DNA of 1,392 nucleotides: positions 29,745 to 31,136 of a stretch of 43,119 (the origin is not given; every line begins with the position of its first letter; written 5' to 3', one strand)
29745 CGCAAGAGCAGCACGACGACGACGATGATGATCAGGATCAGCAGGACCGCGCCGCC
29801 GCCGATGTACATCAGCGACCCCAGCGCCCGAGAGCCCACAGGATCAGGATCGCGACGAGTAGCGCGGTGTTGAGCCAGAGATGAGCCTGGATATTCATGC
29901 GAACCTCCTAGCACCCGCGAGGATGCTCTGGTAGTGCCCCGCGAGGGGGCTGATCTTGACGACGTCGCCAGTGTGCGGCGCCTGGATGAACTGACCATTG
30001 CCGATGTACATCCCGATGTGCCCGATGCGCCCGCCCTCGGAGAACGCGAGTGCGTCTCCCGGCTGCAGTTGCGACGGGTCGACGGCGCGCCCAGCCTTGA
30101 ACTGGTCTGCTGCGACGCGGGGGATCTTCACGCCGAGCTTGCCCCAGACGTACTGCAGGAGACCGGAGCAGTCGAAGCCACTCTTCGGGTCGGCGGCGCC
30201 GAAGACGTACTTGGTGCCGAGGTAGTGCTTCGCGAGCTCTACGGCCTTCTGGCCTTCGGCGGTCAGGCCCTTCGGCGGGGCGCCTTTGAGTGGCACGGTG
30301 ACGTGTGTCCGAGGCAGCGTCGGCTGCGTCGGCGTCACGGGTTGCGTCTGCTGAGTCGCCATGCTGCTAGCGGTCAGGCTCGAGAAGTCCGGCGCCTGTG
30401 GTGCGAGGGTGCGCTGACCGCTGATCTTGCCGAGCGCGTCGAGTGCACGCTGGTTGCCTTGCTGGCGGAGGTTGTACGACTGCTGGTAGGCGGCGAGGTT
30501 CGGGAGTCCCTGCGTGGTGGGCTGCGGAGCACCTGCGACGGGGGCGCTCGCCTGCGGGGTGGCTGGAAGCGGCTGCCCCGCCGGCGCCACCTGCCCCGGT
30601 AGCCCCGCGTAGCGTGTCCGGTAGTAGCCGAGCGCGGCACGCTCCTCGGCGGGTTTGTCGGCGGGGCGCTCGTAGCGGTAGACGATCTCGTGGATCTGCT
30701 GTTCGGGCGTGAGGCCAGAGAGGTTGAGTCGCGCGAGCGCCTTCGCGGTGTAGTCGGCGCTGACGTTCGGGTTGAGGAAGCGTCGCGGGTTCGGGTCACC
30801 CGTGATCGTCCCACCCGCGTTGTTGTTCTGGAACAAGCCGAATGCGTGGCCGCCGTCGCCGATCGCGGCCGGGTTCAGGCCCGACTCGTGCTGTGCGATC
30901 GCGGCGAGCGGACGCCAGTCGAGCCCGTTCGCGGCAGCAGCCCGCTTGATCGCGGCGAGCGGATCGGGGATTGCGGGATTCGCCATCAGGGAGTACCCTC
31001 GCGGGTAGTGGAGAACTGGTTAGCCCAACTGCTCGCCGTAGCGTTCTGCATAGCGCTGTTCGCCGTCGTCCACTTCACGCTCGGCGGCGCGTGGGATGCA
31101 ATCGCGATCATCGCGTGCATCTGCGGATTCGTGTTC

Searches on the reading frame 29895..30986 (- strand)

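Call 38: search_protein_families(library=phrogs, proteins=[window:29895-30986:-], max_evalue=0.001)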
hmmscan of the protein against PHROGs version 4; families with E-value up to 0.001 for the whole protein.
window:29895-30986:- (363 aa): 8 families
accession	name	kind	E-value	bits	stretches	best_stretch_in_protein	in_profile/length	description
phrog_12508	-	unknown function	1.2e-32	114.5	1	246-362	141-259/260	-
phrog_400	-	tail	3.7e-31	109.7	1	245-362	532-651/654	tail protein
phrog_329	-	tail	8e-30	104.7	1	229-361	520-655/949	minor tail protein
phrog_2810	-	head and packaging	4.9e-22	79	1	202-348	472-608/952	virion structural protein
phrog_25111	-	tail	4e-17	63.4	1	248-361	215-330/333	tail protein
phrog_1015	-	tail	7.6e-07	29.1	1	248-340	652-769/795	tail protein with lysin activity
phrog_6654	-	unknown function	5.9e-05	23.5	1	241-362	15-121/428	-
phrog_9570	-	tail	0.00037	20.5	1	26-53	496-526/689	tail length tape measure protein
